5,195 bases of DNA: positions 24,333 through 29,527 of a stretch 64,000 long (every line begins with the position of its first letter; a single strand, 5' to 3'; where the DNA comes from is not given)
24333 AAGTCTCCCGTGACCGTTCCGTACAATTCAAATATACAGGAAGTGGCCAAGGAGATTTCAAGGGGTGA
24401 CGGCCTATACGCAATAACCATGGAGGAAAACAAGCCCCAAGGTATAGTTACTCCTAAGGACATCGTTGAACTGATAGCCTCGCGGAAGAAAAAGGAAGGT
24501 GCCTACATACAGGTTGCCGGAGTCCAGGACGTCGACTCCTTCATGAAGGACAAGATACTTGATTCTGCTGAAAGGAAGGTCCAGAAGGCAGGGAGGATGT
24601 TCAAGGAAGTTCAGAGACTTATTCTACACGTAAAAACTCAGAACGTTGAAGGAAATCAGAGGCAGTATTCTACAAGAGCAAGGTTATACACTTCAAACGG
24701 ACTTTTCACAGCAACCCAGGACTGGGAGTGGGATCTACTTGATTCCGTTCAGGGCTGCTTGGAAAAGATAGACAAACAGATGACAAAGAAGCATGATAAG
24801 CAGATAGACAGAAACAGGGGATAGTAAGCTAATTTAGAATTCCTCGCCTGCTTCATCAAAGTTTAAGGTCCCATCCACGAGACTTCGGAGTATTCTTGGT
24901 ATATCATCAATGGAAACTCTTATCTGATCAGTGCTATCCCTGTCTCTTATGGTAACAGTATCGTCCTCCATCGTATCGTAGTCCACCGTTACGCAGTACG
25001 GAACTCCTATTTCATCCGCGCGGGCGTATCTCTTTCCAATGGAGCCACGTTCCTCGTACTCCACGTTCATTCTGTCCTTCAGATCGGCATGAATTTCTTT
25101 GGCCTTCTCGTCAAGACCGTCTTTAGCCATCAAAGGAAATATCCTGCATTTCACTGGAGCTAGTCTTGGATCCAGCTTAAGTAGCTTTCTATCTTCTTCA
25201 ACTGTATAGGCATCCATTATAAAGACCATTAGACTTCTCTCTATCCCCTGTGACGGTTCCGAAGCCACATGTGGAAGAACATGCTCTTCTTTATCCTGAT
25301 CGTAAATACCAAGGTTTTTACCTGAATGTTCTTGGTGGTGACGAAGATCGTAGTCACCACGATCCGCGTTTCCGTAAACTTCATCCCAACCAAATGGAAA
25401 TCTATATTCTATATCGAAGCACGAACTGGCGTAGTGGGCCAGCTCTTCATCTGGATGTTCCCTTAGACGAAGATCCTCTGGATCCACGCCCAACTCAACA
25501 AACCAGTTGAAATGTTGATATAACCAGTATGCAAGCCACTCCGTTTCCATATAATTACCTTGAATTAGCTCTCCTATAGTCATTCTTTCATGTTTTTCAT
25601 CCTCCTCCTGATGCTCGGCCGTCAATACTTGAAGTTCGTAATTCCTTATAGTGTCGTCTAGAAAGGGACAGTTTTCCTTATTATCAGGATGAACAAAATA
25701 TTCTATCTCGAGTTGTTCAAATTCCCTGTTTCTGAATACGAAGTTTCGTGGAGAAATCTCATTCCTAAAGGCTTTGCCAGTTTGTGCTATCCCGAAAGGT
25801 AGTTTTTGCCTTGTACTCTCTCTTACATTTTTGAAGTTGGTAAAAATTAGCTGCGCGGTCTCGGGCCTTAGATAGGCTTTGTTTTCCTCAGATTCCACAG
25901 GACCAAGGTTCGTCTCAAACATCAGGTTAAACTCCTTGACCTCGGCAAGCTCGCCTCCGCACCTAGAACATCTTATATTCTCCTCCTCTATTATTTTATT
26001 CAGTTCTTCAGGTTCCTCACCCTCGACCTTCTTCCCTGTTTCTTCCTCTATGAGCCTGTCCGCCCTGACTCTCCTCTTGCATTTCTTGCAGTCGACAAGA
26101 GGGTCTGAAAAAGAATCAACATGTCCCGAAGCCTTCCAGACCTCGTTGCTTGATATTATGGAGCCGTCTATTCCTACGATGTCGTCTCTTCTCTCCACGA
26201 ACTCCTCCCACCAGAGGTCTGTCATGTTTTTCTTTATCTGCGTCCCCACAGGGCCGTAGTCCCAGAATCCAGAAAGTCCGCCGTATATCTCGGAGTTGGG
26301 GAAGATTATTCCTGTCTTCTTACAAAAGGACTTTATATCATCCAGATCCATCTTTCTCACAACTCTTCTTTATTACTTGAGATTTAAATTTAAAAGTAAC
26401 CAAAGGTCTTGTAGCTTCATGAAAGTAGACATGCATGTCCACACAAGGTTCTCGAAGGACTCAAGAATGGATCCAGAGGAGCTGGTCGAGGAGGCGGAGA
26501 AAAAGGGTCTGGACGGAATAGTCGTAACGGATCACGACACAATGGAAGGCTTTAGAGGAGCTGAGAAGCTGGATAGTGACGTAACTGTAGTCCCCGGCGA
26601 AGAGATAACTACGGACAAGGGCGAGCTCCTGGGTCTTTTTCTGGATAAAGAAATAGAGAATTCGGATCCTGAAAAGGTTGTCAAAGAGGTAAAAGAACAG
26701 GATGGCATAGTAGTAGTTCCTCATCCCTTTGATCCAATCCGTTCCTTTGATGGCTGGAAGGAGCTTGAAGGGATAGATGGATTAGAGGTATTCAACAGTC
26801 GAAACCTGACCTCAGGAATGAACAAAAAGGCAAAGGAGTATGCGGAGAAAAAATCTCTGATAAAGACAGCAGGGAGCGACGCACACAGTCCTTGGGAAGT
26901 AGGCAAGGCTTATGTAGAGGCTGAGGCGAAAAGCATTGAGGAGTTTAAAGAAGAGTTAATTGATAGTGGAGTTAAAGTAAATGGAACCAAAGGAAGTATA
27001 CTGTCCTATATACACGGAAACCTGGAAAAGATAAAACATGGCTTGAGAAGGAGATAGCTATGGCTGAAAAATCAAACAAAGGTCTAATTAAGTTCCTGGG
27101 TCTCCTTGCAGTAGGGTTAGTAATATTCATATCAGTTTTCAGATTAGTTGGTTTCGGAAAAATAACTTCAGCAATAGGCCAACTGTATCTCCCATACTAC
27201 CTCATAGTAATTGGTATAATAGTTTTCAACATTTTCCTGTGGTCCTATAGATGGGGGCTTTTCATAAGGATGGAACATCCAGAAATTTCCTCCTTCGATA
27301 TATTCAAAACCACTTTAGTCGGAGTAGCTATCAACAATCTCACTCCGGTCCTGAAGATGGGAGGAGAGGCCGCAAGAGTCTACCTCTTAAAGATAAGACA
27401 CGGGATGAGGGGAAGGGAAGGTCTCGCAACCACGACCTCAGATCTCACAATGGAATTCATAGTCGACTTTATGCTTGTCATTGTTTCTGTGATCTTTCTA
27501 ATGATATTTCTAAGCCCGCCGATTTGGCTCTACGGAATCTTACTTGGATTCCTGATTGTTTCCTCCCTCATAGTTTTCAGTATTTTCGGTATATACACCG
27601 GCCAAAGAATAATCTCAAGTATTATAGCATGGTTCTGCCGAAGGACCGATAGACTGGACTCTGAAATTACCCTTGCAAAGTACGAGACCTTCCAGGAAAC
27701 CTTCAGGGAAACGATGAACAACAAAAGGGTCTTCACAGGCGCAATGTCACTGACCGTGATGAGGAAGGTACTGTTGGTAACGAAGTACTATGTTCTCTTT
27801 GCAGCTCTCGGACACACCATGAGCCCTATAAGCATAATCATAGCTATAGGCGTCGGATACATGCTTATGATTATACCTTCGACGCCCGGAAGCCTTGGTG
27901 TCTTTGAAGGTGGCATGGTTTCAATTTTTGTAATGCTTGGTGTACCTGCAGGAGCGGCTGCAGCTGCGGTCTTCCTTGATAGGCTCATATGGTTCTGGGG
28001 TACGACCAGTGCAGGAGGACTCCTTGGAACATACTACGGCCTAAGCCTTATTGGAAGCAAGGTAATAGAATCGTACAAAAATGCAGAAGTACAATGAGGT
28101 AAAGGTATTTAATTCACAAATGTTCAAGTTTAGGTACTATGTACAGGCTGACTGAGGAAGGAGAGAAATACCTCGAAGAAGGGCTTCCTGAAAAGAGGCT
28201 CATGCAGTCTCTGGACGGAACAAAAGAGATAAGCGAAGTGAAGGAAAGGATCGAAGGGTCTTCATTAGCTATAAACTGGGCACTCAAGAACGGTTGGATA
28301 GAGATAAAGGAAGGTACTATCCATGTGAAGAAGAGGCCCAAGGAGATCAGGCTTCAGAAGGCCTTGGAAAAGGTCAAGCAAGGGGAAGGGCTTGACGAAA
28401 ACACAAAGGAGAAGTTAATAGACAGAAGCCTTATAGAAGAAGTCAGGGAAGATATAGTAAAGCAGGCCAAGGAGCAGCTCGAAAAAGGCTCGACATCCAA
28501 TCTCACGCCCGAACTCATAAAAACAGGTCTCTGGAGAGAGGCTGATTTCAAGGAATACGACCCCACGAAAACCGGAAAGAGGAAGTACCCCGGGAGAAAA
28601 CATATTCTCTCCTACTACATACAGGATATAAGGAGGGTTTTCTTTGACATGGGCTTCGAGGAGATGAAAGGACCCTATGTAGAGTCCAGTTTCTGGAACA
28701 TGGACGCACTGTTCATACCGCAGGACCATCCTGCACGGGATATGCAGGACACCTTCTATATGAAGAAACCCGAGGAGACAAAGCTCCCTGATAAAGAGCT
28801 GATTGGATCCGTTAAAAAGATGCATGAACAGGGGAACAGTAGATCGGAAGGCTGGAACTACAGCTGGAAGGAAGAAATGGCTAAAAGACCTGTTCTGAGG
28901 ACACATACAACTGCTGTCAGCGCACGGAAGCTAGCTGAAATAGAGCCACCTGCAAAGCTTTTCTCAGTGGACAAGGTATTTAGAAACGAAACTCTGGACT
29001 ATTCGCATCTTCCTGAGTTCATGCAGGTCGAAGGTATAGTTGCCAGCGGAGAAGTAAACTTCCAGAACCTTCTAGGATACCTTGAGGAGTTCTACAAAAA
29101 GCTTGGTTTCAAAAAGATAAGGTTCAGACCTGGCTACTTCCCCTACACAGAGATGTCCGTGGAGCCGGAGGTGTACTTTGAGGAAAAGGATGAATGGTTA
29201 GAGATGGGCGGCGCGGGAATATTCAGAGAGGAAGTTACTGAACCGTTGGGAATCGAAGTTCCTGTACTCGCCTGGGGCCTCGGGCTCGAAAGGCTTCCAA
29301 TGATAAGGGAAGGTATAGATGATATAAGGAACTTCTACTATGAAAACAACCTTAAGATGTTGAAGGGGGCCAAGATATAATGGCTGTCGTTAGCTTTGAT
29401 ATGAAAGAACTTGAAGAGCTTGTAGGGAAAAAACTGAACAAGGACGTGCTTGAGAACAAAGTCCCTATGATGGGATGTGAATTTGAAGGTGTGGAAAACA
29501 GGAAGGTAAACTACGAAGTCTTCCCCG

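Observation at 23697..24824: Four CBS domains fused to an HPF/RaiA-like (S30AE) domain: a possible nucleotide-sensing ribosome hibernation factor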

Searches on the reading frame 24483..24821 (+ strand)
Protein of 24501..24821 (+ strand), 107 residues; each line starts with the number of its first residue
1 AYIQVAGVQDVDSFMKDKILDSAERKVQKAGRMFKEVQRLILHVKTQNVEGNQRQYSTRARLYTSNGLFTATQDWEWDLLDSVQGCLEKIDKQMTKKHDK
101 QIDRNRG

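Call 3: search_protein_families(library=pfam, proteins=[window:24501-24821:+], max_evalue=10)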
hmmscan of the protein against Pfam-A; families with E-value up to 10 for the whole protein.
window:24501-24821:+ (107 aa): 1 family
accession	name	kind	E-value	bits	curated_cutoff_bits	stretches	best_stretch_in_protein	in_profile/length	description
PF02482.25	Ribosomal_S30AE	-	3.8e-05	24.8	23.7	1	16-101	11-87/88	Sigma 54 modulation protein / S30EA ribosomal protein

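Call 4: search_protein_families(library=ncbifam, proteins=[window:24501-24821:+], max_evalue=10)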
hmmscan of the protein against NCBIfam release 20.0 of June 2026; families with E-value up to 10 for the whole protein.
window:24501-24821:+ (107 aa): 1 family
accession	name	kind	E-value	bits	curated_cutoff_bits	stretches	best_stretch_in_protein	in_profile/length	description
TIGR00741.1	yfiA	equivalog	3.4e-07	30.7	40.9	1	17-106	14-100/102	ribosome hibernation-promoting factor, HPF/YfiA family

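Call 33: search_solved_structures(query=A2, max_evalue=10, show_alignments=5)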
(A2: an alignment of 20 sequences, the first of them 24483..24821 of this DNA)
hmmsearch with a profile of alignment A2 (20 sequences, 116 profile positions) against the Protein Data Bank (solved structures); distinct sequences matched with E-value up to 10: 28.
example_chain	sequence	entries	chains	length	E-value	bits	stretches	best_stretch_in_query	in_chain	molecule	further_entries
9sr9_H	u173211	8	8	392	8.8e-12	48.4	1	4-110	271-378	Dehydrogenase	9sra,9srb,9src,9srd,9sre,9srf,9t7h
8rd8_D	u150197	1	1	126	6.2e-06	29.5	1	24-110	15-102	30S ribosomal protein S30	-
6qbz_A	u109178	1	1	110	7.2e-06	29.3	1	22-114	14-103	Ribosome hibernation promoting factor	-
6s0x_v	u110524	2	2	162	2.3e-05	27.7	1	22-114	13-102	Ribosome hibernation promoting factor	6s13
5nd8_v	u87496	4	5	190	3e-05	27.3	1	22-114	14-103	Ribosome hibernation promotion factor | Ribosome hibernation promoting factor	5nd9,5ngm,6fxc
9sda_9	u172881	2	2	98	3.6e-05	27.1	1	22-107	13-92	Ribosome hibernation promoting factor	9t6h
9l96_a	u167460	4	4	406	4.4e-05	26.8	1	9-111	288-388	CBS domain-containing protein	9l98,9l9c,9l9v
8uu4_w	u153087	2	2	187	0.00014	25.1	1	23-112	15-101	Ribosome hibernation promoting factor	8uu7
4v8h_AX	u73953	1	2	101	0.0009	22.6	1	26-113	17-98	Probable sigma(54) modulation protein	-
6h4n_x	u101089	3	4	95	0.0013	22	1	26-107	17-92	Ribosome hibernation promoting factor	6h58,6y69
2rql_A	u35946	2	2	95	0.003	20.9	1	26-107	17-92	Probable sigma-54 modulation protein | Ribosome hibernation promoting factor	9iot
5fdu_1x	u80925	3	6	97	0.0049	20.2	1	61-107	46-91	Ribosome-associated inhibitor A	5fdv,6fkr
4hei_A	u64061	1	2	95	0.0052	20.1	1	23-106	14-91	RIBOSOME HIBERNATION PROTEIN YHBH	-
1l4s_A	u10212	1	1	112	0.0056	20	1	61-108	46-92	Protein yfiA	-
12dq_1y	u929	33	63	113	0.0057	20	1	61-108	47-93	Ribosome-associated inhibitor A | Protein yfiA | Protein Y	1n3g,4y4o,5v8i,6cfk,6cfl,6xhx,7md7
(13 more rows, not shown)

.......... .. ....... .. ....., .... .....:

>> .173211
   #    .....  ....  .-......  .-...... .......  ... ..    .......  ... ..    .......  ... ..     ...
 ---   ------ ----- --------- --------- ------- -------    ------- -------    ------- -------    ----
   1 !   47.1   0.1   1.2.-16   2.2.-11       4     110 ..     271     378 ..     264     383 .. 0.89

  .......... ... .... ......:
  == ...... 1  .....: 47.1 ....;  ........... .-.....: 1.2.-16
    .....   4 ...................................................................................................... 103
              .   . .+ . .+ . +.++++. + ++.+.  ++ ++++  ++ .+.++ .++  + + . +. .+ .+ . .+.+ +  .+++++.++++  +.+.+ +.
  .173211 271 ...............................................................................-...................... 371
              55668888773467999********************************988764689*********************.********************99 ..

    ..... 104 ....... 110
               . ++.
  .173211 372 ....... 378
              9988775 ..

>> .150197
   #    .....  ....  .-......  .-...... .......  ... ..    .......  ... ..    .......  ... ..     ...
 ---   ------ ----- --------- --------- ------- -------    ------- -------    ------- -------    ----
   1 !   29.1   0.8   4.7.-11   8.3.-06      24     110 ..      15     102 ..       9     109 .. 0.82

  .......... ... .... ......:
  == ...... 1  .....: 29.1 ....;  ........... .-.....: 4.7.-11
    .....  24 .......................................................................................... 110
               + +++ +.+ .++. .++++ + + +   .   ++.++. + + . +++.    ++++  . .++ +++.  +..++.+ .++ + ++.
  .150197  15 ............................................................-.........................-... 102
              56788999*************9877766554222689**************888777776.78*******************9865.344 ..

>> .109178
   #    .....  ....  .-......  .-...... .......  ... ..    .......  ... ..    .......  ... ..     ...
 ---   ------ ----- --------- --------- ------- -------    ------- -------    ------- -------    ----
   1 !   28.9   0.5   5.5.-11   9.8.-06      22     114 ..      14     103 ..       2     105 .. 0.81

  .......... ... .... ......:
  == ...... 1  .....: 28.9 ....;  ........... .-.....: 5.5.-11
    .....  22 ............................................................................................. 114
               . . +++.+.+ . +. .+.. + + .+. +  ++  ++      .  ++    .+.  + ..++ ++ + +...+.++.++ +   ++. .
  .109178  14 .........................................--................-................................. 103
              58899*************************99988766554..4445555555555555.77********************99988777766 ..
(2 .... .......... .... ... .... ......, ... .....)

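Call 39: predict_structure(alignment_id=A2)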
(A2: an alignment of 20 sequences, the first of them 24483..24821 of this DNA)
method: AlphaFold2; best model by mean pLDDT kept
length: 113 residues; sequences in the alignment: 20
mean_pLDDT: 89.7   pTM: 0.81
mean pLDDT of the five models: 89.7, 88.0, 85.9, 85.3, 84.7
residues with pLDDT >= 90: 79; 70-90: 27; 50-70: 3; < 50: 4
segments of 3 or more residues with pLDDT < 50: 1-4
pLDDT, mean of each block of 10 residues (from residue 1): 65 84 93 93 93 85 96 95 95 97 92 76
secondary structure, 60 per line:
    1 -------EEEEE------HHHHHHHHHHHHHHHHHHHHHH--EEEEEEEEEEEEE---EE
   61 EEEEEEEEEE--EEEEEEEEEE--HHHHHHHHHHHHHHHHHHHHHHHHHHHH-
elements in order: E8-12 H19-40 E43-55 E59-70 E73-82 H85-112

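Call 42: fold_search(model_id=the predicted structure, library=pdb)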
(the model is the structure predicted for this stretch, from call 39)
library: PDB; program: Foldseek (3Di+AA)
matches with E <= 10: 966; with E <= 0.001: 20
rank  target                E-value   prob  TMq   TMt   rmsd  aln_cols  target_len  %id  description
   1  6eri_BV               1.9e-06  1.00  0.75  0.80   2.6       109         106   16  Structure of the chloroplast ribosome with chl-RRF and hibernation-promoting factor (released 2018-04-18)
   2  5mmj_y                3.2e-06  1.00  0.75  0.73   2.8       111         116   15  Structure of the small subunit of the chloroplast ribosome (released 2017-01-11)
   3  8rd8_D                5.0e-06  1.00  0.66  0.70   3.4       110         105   19  Cryo-EM structure of P. urativorans 70S ribosome in complex with hibernation factors Balon and RaiA (structure 1). (released 2024-02-21)
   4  28lu_y                6.9e-06  1.00  0.68  0.55   3.2       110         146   20  Structure of the Chlamydomonas reinhardtii chlororibosome with factor pY (released 2026-04-01)
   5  6h4n_x                1.4e-05  1.00  0.66  0.77   3.0       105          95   17  Structure of a hibernating 100S ribosome reveals an inactive conformation of the ribosomal protein S1 - 70S Hibernatin (released 2018-09-05)
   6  8uu4_w                2.2e-05  1.00  0.63  0.68   3.5       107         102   19  Cryo-EM structure of the Listeria innocua 70S ribosome in complex with HPF (structure I-A) (released 2024-02-28)
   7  8uu7_w                2.2e-05  1.00  0.61  0.68   3.6       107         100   19  Cryo-EM structure of the Listeria innocua 70S ribosome in complex with HflXr, HPF, and E-site tRNA (structure II-B) (released 2024-02-28)
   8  5zep_x                3.3e-05  1.00  0.66  0.73   2.9       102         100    8  M. smegmatis hibernating state 70S ribosome structure (released 2018-09-26)
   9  6qbz_MODEL_1_A        3.5e-05  1.00  0.52  0.53   4.4       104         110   21  Solution structure of the N-terminal domain of the Staphylococcus aureus Hibernation Promoting Factor (released 2019-06-19)
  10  8fmw_W                4.9e-05  1.00  0.64  0.73   2.9       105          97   18  The structure of a hibernating ribosome in the Lyme disease pathogen (released 2023-11-08)
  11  5x8r_y                6.0e-05  1.00  0.65  0.68   3.3       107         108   16  Structure of the 30S small subunit of chloroplast ribosome from spinach (released 2017-06-07)
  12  7m4z_v                1.1e-04  1.00  0.64  0.70   3.7       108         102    8  A. baumannii Ribosome-Eravacycline complex: hpf-bound 70S (released 2021-05-19)
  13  2ywq_A                1.6e-04  1.00  0.56  0.68   3.9        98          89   13  Crystal structure of Thermus thermophilus Protein Y N-terminal domain (released 2008-04-15)
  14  4y4o_1y               2.1e-04  1.00  0.64  0.73   2.7       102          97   13  Crystal structure of the Thermus thermophilus 70S ribosome with rRNA modifications and bound to protein Y (YfiA) at 2 (released 2015-03-18)
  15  4v8i_CY               3.1e-04  1.00  0.61  0.71   2.6        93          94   13  Crystal structure of YfiA bound to the 70S ribosome. (released 2014-07-09)
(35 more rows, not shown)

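Call 48: search_protein_representatives(alignment_id=A2)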
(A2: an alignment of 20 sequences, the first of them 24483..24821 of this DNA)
Query: 20 sequences, 116 profile positions. Proteins with E-value up to 0.001 (for the whole library): 804; up to 1e-10: 150; up to 1e-30: 2. The best 150 are listed.
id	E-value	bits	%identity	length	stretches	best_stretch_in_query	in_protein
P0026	5.6e-46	171.6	-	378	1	1-115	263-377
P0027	8.3e-31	122.7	-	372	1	3-115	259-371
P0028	1.0e-27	112.7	-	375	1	2-112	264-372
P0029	2.2e-23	98.8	-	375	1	1-113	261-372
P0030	1.5e-22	96.1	-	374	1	3-114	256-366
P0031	6.3e-22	94.1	-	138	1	4-114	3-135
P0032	2.6e-21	92.1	-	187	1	4-115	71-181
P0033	7.5e-21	90.6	-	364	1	4-106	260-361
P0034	8.7e-21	90.4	-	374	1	2-114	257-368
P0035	1.8e-20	89.3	-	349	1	7-108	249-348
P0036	2.2e-20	89.1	-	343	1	3-114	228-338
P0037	4.0e-20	88.3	-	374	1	4-115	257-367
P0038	5.0e-20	87.9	-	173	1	4-115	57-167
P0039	7.0e-20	87.5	-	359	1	4-114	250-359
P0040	1.3e-19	86.6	-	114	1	4-113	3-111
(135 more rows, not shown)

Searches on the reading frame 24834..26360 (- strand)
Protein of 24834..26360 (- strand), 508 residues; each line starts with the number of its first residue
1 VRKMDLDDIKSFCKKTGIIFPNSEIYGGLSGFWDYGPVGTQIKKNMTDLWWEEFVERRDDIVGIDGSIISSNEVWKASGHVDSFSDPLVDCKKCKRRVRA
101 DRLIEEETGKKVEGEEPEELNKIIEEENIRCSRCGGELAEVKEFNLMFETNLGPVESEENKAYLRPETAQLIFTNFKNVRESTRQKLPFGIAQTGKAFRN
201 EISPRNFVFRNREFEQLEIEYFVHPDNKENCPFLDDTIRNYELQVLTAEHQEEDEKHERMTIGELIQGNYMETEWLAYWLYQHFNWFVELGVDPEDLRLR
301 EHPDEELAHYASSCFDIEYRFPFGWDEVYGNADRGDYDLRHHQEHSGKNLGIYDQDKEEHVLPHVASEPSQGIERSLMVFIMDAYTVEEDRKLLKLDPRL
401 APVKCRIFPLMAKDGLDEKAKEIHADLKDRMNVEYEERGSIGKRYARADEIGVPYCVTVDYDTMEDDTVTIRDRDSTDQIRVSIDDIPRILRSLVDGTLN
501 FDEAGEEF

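Call 26: search_protein_families(library=pfam, proteins=[window:24834-26360:-], max_evalue=0.001)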
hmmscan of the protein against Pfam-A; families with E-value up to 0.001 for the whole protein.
window:24834-26360:- (508 aa): 2 families
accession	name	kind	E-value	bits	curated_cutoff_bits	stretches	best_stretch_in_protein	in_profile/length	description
PF03129.25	HGTP_anticodon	-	3.3e-21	75.7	21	1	404-493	1-93/94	Anticodon binding domain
PF00587.30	tRNA-synt_2b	-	2.5e-08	34.6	29.3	1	156-227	4-75/179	tRNA synthetase class II core domain (G, H, P, S and T)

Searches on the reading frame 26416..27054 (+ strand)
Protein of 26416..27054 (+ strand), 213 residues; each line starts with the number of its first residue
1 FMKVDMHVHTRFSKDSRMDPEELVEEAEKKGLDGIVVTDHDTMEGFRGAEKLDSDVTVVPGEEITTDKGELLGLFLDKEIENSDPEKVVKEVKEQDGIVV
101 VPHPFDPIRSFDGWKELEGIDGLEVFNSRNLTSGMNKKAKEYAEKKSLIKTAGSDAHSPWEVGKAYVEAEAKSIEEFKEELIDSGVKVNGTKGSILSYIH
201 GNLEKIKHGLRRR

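Call 26: search_protein_families(library=pfam, proteins=[window:26416-27054:+], max_evalue=0.001)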
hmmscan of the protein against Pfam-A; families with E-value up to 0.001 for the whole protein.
window:26416-27054:+ (213 aa): 2 families
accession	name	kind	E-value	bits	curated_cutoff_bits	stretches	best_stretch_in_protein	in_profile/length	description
PF13263.12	PHP_C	-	1.1e-13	50.9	21.3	1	136-177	4-47/56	PHP-associated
PF02811.25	PHP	-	9.8e-11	42.7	26.4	1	5-46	1-43/164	PHP domain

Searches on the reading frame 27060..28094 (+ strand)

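Call 26: search_protein_families(library=pfam, proteins=[window:27060-28094:+], max_evalue=0.001)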
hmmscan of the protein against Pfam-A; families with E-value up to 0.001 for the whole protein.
window:27060-28094:+ (345 aa): 1 family
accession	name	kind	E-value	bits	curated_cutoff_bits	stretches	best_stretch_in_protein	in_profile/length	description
PF03706.18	LPG_synthase_TM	-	2.9e-40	139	33.4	1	15-319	5-302/302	Lysylphosphatidylglycerol synthase TM region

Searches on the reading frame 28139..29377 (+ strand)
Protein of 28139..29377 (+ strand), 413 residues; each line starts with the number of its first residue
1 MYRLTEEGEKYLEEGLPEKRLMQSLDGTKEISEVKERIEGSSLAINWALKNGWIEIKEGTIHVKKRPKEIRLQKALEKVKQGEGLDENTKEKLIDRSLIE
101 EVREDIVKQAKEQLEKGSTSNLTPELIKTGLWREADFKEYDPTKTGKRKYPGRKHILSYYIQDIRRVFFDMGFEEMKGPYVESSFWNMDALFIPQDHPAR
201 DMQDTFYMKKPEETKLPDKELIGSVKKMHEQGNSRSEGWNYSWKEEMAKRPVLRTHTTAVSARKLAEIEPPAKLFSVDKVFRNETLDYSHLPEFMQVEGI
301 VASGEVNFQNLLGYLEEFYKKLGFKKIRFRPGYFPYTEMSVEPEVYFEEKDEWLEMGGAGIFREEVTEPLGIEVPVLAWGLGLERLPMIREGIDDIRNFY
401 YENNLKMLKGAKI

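Call 26: search_protein_families(library=pfam, proteins=[window:28139-29377:+], max_evalue=0.001)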
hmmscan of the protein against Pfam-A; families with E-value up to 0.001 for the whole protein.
window:28139-29377:+ (413 aa): 2 families
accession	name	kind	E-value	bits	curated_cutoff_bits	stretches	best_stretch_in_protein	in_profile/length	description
PF01409.25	tRNA-synt_2d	-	2.9e-90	302.5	19.8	1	140-409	2-244/246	tRNA synthetases class II core domain (F)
PF00152.25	tRNA-synt_2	-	3.6e-06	26.7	25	0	273-302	93-122/308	tRNA synthetases class II (D, K and N)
